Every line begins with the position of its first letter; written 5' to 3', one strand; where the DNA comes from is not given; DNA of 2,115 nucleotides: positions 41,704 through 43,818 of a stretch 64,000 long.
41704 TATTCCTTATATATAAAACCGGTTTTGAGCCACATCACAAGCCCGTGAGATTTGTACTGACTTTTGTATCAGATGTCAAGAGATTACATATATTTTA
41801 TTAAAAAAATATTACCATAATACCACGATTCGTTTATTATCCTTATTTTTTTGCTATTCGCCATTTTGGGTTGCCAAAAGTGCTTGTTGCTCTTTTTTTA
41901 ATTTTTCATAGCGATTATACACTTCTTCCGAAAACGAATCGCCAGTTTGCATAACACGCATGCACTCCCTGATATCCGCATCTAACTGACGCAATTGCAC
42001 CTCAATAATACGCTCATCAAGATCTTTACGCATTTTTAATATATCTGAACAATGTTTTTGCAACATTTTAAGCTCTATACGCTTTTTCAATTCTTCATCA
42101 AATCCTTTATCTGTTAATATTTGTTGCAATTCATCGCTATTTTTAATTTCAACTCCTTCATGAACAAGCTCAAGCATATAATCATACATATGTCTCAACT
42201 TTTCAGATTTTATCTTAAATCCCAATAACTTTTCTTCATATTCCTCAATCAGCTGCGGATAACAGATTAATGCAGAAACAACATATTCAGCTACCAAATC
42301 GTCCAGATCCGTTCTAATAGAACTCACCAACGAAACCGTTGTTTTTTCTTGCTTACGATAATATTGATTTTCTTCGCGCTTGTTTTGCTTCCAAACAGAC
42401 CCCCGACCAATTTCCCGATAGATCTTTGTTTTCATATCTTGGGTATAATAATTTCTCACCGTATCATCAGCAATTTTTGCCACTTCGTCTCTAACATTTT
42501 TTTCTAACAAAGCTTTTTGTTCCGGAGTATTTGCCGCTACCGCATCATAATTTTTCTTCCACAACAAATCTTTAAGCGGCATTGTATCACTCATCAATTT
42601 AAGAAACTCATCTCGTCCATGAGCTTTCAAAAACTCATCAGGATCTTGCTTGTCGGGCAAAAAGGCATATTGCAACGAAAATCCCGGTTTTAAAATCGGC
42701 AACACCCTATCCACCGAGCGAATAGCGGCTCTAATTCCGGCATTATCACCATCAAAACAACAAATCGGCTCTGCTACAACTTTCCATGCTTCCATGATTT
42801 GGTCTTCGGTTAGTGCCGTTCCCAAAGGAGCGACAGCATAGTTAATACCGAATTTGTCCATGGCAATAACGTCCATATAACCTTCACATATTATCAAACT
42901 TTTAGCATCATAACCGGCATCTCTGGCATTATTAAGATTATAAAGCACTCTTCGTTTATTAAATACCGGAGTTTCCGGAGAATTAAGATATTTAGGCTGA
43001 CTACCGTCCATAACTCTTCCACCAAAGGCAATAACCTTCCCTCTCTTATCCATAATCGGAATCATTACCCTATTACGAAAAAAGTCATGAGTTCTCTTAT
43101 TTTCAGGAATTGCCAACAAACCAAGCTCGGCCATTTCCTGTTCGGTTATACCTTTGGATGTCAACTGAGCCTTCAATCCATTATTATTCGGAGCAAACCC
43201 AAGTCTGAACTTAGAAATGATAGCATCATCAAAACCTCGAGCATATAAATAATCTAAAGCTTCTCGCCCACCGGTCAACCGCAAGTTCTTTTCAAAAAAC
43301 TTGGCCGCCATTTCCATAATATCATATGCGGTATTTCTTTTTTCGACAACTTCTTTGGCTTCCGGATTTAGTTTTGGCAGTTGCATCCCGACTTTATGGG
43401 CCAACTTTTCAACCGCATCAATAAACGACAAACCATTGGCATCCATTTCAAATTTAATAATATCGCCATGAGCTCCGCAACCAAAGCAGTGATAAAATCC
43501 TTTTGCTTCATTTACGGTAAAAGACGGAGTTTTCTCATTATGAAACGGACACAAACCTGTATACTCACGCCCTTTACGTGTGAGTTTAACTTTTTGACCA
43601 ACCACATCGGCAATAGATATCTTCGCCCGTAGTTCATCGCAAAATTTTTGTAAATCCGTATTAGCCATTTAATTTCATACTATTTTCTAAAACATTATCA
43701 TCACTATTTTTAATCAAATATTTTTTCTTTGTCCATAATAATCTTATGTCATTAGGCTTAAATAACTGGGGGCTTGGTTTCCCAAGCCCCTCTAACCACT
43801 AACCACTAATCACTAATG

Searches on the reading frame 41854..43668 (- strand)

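Call 10: search_protein_families(library=pfam, proteins=[window:41854-43668:-], max_evalue=0.1)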
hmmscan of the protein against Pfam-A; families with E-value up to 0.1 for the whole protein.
window:41854-43668:- (604 aa): 9 families
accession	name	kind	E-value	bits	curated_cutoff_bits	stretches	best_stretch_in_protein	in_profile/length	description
PF08275.17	DNAG_N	-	2.7e-42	144.3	26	1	124-249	1-128/128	DNA primase catalytic core, N-terminal domain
PF01807.25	Zn_ribbon_DnaG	-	3.1e-38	130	24.9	1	7-99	3-95/98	CHC2 zinc finger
PF13155.12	Toprim_2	-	1.5e-16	60.9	22.1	1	259-347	1-88/88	Toprim-like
PF13662.12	Toprim_4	-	1.4e-15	57.7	25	1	258-322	3-74/85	Toprim domain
PF01751.28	Toprim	-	4.7e-10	40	23.1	1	258-322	2-80/96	Toprim domain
PF10410.14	DnaB_bind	-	0.0052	17.5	20.6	1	380-411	15-46/56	DnaB-helicase binding domain of primase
PF13362.12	Toprim_3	-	0.014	16.3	27.2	1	258-353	2-95/95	Toprim domain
PF10431.15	ClpB_D2-small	-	0.035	14.6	21.9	0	106-149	8-46/81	C-terminal, D2-small domain, of ClpB protein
PF21982.2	RecX_HTH1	-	0.098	13.1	26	0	139-151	21-33/40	RecX, first three-helix domain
